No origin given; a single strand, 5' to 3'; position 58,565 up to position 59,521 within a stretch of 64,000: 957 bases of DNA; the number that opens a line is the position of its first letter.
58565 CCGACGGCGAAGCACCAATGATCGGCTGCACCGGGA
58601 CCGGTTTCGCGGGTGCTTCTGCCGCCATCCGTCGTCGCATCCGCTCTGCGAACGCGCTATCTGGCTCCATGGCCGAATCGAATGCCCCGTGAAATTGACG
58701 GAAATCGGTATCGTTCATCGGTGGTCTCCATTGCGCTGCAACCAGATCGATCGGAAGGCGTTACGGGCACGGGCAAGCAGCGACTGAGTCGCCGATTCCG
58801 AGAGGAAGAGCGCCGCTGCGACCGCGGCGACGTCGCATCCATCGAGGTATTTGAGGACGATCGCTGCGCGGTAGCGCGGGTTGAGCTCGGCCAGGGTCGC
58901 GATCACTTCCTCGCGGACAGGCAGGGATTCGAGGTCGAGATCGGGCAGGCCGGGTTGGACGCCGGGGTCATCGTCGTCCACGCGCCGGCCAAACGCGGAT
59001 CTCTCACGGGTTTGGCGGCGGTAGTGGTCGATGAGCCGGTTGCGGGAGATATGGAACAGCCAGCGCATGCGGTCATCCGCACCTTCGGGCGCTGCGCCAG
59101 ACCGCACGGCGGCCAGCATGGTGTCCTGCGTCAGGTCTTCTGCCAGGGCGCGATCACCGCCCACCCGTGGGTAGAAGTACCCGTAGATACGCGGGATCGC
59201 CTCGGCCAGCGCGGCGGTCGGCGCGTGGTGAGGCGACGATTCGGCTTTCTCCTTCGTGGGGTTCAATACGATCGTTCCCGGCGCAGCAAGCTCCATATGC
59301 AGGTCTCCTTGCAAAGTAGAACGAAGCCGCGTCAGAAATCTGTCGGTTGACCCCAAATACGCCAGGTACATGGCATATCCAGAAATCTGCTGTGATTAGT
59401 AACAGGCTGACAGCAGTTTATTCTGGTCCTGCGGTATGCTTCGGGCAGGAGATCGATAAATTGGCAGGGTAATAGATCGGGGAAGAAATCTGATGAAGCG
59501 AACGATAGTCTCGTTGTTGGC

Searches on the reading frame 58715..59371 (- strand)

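Call 69: search_protein_families(library=pfam, proteins=[window:58715-59371:-], max_evalue=0.00001)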
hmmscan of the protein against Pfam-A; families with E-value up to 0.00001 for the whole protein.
window:58715-59371:- (218 aa): 3 families
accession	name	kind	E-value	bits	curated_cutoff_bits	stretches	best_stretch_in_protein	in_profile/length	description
PF08281.18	Sigma70_r4_2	-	4.5e-11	42.7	25.7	1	154-204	2-52/54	Sigma-70, region 4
PF04542.20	Sigma70_r2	-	8.2e-10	38.8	24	1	60-122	7-70/71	Sigma-70 region 2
PF07638.17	Sigma70_ECF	-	5.5e-06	26.8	21.1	1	82-207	54-180/185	ECF sigma factor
